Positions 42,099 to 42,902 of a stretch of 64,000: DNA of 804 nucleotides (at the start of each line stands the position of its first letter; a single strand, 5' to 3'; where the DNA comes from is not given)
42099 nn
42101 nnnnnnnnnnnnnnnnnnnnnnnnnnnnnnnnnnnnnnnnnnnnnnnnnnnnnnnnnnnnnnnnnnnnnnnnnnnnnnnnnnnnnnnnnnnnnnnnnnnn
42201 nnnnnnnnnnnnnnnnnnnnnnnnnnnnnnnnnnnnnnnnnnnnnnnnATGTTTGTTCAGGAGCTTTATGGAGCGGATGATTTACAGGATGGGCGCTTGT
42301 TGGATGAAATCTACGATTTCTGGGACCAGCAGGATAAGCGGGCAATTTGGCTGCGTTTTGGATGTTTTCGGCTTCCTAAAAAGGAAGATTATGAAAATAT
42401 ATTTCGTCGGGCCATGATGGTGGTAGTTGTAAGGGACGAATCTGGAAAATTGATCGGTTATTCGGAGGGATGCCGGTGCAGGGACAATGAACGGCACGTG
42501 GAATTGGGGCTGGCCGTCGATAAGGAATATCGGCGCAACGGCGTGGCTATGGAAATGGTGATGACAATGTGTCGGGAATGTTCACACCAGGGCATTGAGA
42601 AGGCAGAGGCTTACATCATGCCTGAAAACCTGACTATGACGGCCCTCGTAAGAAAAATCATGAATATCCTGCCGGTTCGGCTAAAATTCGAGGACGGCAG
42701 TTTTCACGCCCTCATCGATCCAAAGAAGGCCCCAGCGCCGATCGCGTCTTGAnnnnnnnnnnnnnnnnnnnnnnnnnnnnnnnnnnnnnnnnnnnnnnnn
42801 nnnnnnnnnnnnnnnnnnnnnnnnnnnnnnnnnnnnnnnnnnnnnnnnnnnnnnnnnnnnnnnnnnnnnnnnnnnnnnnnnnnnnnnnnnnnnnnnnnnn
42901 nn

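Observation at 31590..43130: About 11.5-kb accessory stretch inserted between dapF-dapL and the biotin cluster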

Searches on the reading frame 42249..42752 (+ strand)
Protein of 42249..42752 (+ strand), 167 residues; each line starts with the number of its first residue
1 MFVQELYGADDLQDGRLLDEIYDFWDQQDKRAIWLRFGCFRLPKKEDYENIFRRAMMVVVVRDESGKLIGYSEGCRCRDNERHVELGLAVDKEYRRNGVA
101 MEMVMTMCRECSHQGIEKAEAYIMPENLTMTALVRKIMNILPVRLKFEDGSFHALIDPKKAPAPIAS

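Call 3: search_protein_families(library=pfam, proteins=[window:42249-42752:+], max_evalue=0.01)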
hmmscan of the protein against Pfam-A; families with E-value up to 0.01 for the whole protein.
window:42249-42752:+ (167 aa): 4 families
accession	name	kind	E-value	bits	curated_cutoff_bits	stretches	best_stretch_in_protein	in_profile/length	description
PF00583.31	Acetyltransf_1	-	1.4e-10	41.9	20.7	1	45-136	22-113/116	Acetyltransferase (GNAT) family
PF13302.13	Acetyltransf_3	-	5.3e-09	37.3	25.4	1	54-137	52-135/138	Acetyltransferase (GNAT) domain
PF13673.13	Acetyltransf_10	-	1.1e-07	32.3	23.6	1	46-119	20-88/128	Acetyltransferase (GNAT) domain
PF13508.13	Acetyltransf_7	-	4.4e-06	27.4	27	1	58-118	5-64/84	Acetyltransferase (GNAT) domain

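Call 22: search_protein_families(library=padloc, proteins=[window:42249-42752:+], max_evalue=0.01)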
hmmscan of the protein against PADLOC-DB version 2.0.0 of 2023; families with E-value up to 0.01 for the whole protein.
window:42249-42752:+ (167 aa): 0 families

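Call 23: search_protein_families(library=ncbifam, proteins=[window:42249-42752:+], max_evalue=0.01)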
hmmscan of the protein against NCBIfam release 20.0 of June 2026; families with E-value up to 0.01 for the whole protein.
window:42249-42752:+ (167 aa): 5 families
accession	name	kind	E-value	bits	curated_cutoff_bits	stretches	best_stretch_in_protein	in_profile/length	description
NF058543.1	ActPatMycb56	equivalog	3.7e-05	22.7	460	1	35-137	166-272/317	acetyltransferase Pat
NF040503.1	resist_ArsN1a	equivalog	6.9e-05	22.6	170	1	50-136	39-130/159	arsinothricin resistance N-acetyltransferase ArsN1 family A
TIGR01575.1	rimI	equivalog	0.00043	20.4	86.4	1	52-118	27-91/132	ribosomal protein S18-alanine N-acetyltransferase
TIGR02406.1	ectoine_EctA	equivalog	0.0033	17.5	120.6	1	58-138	41-122/157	diaminobutyrate acetyltransferase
NF002959.0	PRK03624.1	equivalog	0.0076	16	124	1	85-136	75-126/147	GNAT family acetyltransferase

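Call 24: find_homologous_proteins(query=window:42249-42752:+, max_evalue=0.001)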
Query window:42249-42752:+ (167 aa): 11 proteins with E <= 0.001 among 54 candidates.
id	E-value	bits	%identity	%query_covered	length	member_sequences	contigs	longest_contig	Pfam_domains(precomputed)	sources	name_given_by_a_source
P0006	2.9e-103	361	95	100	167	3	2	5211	PF13302.14,PF13508.14,PF00583.32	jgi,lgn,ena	-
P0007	9.4e-91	320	84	100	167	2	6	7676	PF13302.14,PF00583.32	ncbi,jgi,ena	ncbi:MAG: GNAT family N-acetyltransferase [Syntrophus sp. (in: bacteria)]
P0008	1.7e-87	309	81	100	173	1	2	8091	PF13302.14,PF13508.14,PF00583.32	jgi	jgi:RimJ/RimL family protein N-acetyltransferase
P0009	3.5e-85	302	78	100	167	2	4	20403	PF13302.14,PF13508.14,PF00583.32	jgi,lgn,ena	-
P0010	5.9e-84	298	80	96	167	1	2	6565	PF13302.14,PF13508.14,PF00583.32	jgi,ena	-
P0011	1.9e-80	286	79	94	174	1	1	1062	PF13302.14,PF13508.14,PF00583.32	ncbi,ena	-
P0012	5.9e-79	282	73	98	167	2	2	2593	PF13302.14,PF13508.14,PF00583.32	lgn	-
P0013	1.2e-73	264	76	94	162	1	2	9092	PF13302.14,PF00583.32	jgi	jgi:RimJ/RimL family protein N-acetyltransferase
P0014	5.0e-57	210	62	94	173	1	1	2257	PF13302.14,PF00583.32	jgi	jgi:hypothetical protein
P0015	1.2e-53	199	57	100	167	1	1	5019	PF13302.14,PF00583.32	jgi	jgi:RimJ/RimL family protein N-acetyltransferase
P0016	4.2e-53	198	58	94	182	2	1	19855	PF13302.14,PF13508.14,PF00583.32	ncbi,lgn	-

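Call 25: find_encoding_contigs(protein=P0016, flank=10000, max_places=3)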
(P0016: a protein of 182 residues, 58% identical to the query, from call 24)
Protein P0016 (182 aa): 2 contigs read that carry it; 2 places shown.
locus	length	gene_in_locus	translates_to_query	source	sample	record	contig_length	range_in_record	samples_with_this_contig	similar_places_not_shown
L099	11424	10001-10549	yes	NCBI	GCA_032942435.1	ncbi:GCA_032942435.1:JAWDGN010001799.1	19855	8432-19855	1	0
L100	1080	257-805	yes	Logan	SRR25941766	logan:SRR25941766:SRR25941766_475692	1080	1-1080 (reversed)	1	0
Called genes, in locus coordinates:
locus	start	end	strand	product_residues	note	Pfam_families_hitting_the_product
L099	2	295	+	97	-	PF00216:Bac_DNA_binding, PF18175:HU-CCDC81_bac_2 (weak)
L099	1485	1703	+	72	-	-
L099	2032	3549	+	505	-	PF02550:AcetylCoA_hydro (weak), PF13336:AcetylCoA_hyd_C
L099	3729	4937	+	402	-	-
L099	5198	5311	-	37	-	-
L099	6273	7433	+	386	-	-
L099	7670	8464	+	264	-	-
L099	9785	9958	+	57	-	-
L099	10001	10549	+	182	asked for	PF13302:Acetyltransf_3 (weak), PF00583:Acetyltransf_1 (weak), PF13508:Acetyltransf_7 (faint)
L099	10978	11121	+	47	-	-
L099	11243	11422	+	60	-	?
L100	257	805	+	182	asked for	PF13302:Acetyltransf_3 (weak), PF00583:Acetyltransf_1 (weak), PF13508:Acetyltransf_7 (faint)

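Call 26: find_encoding_contigs(protein=P0009, flank=10000, max_places=3)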
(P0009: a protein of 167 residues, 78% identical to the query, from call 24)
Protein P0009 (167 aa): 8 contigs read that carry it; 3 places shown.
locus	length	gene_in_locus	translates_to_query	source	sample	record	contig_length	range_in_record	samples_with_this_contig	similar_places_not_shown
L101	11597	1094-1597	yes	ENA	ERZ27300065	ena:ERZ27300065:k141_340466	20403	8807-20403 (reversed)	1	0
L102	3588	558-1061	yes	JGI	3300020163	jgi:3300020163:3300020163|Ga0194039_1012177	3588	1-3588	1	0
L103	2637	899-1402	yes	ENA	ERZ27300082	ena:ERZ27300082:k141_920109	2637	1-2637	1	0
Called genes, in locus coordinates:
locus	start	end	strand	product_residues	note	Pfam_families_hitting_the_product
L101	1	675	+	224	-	?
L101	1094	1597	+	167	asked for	PF13302:Acetyltransf_3, PF00583:Acetyltransf_1, PF13508:Acetyltransf_7 (faint)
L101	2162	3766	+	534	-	PF07244:POTRA (faint), PF08479:POTRA_2, PF03865:ShlB, PF01103:Omp85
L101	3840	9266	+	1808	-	PF05860:TPS, PF14312:FG-GAP_2, PF18886:DUF5649 (weak)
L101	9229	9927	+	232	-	PF04773:FecR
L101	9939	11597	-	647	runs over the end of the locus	PF02550:AcetylCoA_hydro, PF13336:AcetylCoA_hyd_C, PF13302:Acetyltransf_3 (weak), PF00583:Acetyltransf_1 (weak)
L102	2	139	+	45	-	?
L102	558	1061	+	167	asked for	PF13302:Acetyltransf_3, PF00583:Acetyltransf_1, PF13508:Acetyltransf_7 (faint)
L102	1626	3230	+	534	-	PF07244:POTRA (faint), PF08479:POTRA_2, PF03865:ShlB, PF01103:Omp85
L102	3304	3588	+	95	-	?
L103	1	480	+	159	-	?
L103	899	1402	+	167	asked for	PF13302:Acetyltransf_3, PF00583:Acetyltransf_1, PF13508:Acetyltransf_7 (faint)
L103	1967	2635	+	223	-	?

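Call 27: find_encoding_contigs(protein=P0015, flank=10000, max_places=3)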
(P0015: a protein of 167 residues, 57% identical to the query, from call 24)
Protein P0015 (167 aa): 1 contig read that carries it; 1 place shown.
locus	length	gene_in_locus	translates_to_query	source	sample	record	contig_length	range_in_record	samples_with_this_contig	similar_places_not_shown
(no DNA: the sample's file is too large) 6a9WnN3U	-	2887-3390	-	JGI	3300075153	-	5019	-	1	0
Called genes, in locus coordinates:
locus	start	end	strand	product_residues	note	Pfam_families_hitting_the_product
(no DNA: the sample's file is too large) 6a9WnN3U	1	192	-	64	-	?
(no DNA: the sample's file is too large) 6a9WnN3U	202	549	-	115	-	PF00543:P-II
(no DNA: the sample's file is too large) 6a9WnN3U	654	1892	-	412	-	PF00909:Ammonium_transp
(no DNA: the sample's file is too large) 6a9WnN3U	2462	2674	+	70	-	-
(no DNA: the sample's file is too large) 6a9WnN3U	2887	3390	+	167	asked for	PF13302:Acetyltransf_3 (weak), PF00583:Acetyltransf_1 (weak)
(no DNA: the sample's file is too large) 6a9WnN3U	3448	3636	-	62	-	PF01008:IF-2B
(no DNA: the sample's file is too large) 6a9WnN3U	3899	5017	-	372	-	?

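Call 30: find_related_loci(query=A1, collection=metagenome_contigs, flank=6000)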
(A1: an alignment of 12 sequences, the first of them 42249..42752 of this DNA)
Query A1 (167 aa) in metagenome_contigs; peptide patterns used: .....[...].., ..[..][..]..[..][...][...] (x = any residue, [..] = any of these).
158 stretches matched a pattern; 5 encode a relative of the query (tblastn E <= 1e-3); 5 distinct loci.
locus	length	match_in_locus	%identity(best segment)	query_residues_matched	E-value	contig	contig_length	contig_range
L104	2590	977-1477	95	1-167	2e-113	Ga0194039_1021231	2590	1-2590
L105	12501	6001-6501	85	1-167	1e-97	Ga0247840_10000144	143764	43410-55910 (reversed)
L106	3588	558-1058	78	1-167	5e-91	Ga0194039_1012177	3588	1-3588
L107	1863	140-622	80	1-161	2e-92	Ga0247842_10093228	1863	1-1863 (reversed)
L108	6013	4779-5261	80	1-161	3e-88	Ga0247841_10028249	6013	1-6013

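Call 31: find_encoding_contigs(protein=P0008, flank=8000, max_places=2)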
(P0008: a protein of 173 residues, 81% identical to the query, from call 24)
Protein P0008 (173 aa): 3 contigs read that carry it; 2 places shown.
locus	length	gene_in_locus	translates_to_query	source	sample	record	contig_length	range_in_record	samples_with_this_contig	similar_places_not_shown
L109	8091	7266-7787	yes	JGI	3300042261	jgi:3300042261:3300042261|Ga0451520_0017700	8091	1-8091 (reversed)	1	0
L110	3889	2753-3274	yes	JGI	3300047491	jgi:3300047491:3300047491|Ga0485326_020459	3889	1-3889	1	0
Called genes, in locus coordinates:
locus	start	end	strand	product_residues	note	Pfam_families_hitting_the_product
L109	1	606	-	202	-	?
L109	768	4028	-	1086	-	PF00211:Guanylate_cyc, PF13191:AAA_16, PF07719:TPR_2 (faint), PF13424:TPR_12 (weak)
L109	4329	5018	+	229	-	-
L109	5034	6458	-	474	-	PF00027:cNMP_binding, PF13428:TPR_14 (faint), PF03704:BTAD, PF00515:TPR_1 (faint)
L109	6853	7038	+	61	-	-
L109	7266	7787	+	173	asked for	PF13302:Acetyltransf_3 (weak), PF00583:Acetyltransf_1, PF13508:Acetyltransf_7 (weak)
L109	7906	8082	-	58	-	PF14714:KH_dom-like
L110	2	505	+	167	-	?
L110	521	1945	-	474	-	PF00027:cNMP_binding, PF13428:TPR_14 (faint), PF03704:BTAD, PF00515:TPR_1 (faint)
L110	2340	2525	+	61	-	-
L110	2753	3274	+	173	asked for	PF13302:Acetyltransf_3 (weak), PF00583:Acetyltransf_1, PF13508:Acetyltransf_7 (weak)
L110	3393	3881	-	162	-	PF14714:KH_dom-like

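Call 32: find_encoding_contigs(protein=P0013, flank=8000, max_places=2)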
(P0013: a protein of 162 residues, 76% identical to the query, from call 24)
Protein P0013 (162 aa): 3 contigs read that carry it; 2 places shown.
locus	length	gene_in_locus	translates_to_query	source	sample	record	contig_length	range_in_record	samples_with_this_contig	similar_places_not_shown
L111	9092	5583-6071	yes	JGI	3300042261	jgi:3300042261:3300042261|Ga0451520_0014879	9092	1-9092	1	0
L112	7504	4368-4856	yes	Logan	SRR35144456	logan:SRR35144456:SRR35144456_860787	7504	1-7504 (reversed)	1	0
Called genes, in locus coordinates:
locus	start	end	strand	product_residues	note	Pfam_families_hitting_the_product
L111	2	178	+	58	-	?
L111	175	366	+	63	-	PF00589:Phage_integrase (weak)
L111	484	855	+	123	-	PF05973:Gp49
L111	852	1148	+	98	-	PF13744:HTH_37, PF12844:HTH_19, PF13560:HTH_31, PF01381:HTH_3, PF13443:HTH_26 (weak)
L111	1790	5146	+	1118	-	PF25873:WHD_MalT, PF07719:TPR_2 (faint), PF13176:TPR_7 (faint), PF13428:TPR_14 (faint), PF17874:TPR_MalT (weak), PF03704:BTAD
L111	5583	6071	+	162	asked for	PF13302:Acetyltransf_3, PF00583:Acetyltransf_1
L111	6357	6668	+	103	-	-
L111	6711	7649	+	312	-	-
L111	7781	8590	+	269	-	-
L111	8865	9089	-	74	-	-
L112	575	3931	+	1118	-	PF25873:WHD_MalT, PF07719:TPR_2 (faint), PF13176:TPR_7 (faint), PF13428:TPR_14 (faint), PF17874:TPR_MalT (weak), PF03704:BTAD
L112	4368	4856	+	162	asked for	PF13302:Acetyltransf_3, PF00583:Acetyltransf_1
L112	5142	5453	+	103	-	-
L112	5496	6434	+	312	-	-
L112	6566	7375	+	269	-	-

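Call 33: find_encoding_contigs(protein=P0012, flank=8000, max_places=2)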
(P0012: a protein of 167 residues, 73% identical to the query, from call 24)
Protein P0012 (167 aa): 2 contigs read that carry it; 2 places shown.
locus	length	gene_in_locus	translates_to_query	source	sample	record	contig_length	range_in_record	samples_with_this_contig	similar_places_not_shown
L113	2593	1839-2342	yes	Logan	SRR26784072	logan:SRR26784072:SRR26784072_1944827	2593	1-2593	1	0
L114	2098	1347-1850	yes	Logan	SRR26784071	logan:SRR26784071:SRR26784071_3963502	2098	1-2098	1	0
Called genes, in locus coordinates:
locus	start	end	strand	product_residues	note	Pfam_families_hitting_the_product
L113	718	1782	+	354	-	PF20208:ARPP-1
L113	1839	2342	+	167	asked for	PF00583:Acetyltransf_1, PF13302:Acetyltransf_3, PF13508:Acetyltransf_7 (faint)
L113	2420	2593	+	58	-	?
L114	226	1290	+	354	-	PF20208:ARPP-1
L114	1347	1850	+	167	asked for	PF00583:Acetyltransf_1, PF13302:Acetyltransf_3, PF13508:Acetyltransf_7 (faint)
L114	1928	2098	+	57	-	?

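Call 34: find_encoding_contigs(protein=P0014, flank=8000, max_places=2)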
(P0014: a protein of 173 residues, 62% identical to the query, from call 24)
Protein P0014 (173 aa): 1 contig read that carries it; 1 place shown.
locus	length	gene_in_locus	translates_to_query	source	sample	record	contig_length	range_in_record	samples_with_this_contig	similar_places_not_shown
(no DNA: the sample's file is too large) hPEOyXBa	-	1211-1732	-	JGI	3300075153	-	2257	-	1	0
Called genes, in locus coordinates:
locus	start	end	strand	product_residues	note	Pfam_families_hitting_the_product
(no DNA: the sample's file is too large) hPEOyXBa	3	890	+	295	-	?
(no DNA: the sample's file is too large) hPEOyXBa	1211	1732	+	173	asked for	PF13302:Acetyltransf_3 (weak), PF00583:Acetyltransf_1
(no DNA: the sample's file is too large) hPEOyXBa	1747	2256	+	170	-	?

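Call 69: search_solved_structures(query=A1, max_evalue=0.01)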
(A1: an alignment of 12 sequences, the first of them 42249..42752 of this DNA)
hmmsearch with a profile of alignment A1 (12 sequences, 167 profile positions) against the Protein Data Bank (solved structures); distinct sequences matched with E-value up to 0.01: 7.
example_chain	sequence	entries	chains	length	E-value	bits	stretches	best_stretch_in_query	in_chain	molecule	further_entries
3f8k_A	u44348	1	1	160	6.2e-10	42.1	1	19-139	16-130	Protein acetyltransferase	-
4orf_A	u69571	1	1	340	1.7e-05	27.7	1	31-137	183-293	Acetyltransferase Pat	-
4oll_A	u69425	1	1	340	1.7e-05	27.7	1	31-137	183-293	Acetyltransferase Pat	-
4onu_A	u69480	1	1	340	0.00011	25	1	31-137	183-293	Acetyltransferase Pat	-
6sjy_A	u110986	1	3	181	0.00044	23.1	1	60-133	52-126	L-2,4-diaminobutyric acid acetyltransferase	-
6sk1_A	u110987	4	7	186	0.00045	23.1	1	60-133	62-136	L-2,4-diaminobutyric acid acetyltransferase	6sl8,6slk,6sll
2aj6_A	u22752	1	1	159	0.0049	19.7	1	52-149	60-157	hypothetical protein MW0638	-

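Call 75: predict_structure(alignment_id=A1)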
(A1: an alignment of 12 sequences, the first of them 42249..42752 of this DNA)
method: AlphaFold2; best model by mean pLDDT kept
length: 167 residues; sequences in the alignment: 12
mean_pLDDT: 81.3   pTM: 0.80
mean pLDDT of the five models: 81.3, 79.4, 78.7, 75.0, 71.4
residues with pLDDT >= 90: 42; 70-90: 102; 50-70: 18; < 50: 5
segments of 3 or more residues with pLDDT < 50: 37-39
pLDDT, mean of each block of 10 residues (from residue 1): 76 76 76 51 73 84 90 85 87 85 91 91 81 90 88 89 60
secondary structure, 60 per line:
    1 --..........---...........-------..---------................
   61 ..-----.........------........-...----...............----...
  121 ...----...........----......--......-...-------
elements in order: E3-8 H9-12 H16-26 H45-54 E55-62 E68-76 E83-90 H99-113 E118-123 H128-138 E143-148 E151-156

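Call 79: fold_search(model_id=the predicted structure, library=pdb)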
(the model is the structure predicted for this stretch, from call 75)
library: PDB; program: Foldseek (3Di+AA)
matches with E <= 10: 1264; with E <= 0.001: 441
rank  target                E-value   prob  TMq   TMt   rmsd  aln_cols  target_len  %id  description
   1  9isq_A                1.1e-08  1.00  0.68  0.15   4.2       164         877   18  Apo-state E.coli PatZ (released 2025-06-04)
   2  6sll_A                4.5e-08  1.00  0.66  0.67   4.3       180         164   18  Diaminobutyrate acetyltransferase EctA from Paenibacillus lautus in complex with its substrate L-2,4-diaminobutyric ac (released 2020-01-29)
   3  6sk1                  4.8e-08  1.00  0.68  0.70   4.5       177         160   17  Diaminobutyrate acetyltransferase EctA from Paenibacillus lautus in complex with coenzyme A (released 2020-01-29)
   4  6sjy_B                6.1e-08  1.00  0.66  0.63   5.9       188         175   18  Diaminobutyrate acetyltransferase EctA from Paenibacillus lautus in complex with its product ADABA (released 2020-01-29)
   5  3ld2_A                6.8e-08  1.00  0.66  0.69   4.8       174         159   13  The Crystal Structure of smu.2055 from Streptococcus mutans UA159 (released 2011-01-12)
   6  6sjy_C                7.3e-08  1.00  0.67  0.69   4.4       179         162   17  Diaminobutyrate acetyltransferase EctA from Paenibacillus lautus in complex with its product ADABA (released 2020-01-29)
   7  6sll_B                7.3e-08  1.00  0.67  0.67   4.4       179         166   17  Diaminobutyrate acetyltransferase EctA from Paenibacillus lautus in complex with its substrate L-2,4-diaminobutyric ac (released 2020-01-29)
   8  9igl_D                7.3e-08  1.00  0.64  0.62   5.7       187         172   13  Crystal structure of P. syringae phosphinothricin acetyltransferase PSPTO_3321 in complex with L-phosphinothricin (released 2025-03-12)
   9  2bl1                  7.7e-08  1.00  0.62  0.61   6.3       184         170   14  Crystal structure of a putative phosphinothricin Acetyltransferase (PA4866) from Pseudomonas aeruginosa PAC1 (released 2005-09-21)
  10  4avb_A                8.7e-08  1.00  0.71  0.39   3.0       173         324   17  Crystal structure of protein lysine acetyltransferase Rv0998 in complex with acetyl CoA and cAMP (released 2012-07-11)
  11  4jxq_A                9.2e-08  1.00  0.65  0.60   4.6       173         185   18  Crystal structure of a GNAT superfamily phosphinothricin acetyltransferase (Pat) from Sinorhizobium meliloti 1021 (released 2013-05-08)
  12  4j3g_D                9.8e-08  1.00  0.62  0.63   5.4       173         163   17  Crystal structure of Ribosomal-protein-alanine N-acetyltransferase from Brucella melitensis (released 2013-03-13)
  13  5isv_B                9.8e-08  1.00  0.62  0.66   6.7       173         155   17  Crystal structure of the ribosomal-protein-S18-alanine N-acetyltransferase from Escherichia coli (released 2016-04-13)
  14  1yvo_B                1.1e-07  1.00  0.66  0.65   6.1       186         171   14  hypothetical acetyltransferase from P.aeruginosa PA01 (released 2005-03-29)
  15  2jlm_E                1.1e-07  1.00  0.62  0.59   5.2       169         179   15  Structure of a Putative Acetyltransferase (ACIAD1637) from Acinetobacter baylyi ADP1 (released 2009-01-20)
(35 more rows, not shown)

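Call 84: search_protein_families(library=pfam, proteins=[L111:1790-5146:+], max_evalue=0.001)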
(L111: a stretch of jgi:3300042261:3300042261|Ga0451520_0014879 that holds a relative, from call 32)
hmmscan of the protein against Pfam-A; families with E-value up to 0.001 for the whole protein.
L111:1790-5146:+ (1118 aa): 7 families
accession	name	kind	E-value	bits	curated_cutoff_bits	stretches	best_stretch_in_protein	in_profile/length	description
PF03704.23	BTAD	-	5.1e-27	95.5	22.1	1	970-1115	1-146/146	Bacterial transcriptional activator domain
PF07719.23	TPR_2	-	2.6e-10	40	27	0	362-387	2-27/34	Tetratricopeptide repeat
PF13428.12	TPR_14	-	5.8e-09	36.2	23.5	0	363-399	3-40/44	Tetratricopeptide repeat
PF13176.12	TPR_7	-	3.6e-07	30.2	27.9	0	368-386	6-24/36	Tetratricopeptide repeat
PF17874.7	TPR_MalT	-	1.2e-05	25.2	45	1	524-794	51-319/336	MalT-like TPR region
PF24883.2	NPHP3_N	-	0.00011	22.9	24.8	1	40-175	18-164/164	Nephrocystin 3, N-terminal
PF13401.12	AAA_22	-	0.00074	20.3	27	0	43-162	4-109/130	AAA domain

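Call 90: search_dna_similar(query=window:42249-42752:+, collection=plasmids, mode=protein, max_evalue=0.00001, max_rows=8)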
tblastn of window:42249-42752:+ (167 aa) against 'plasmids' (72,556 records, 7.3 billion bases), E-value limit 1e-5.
No match.
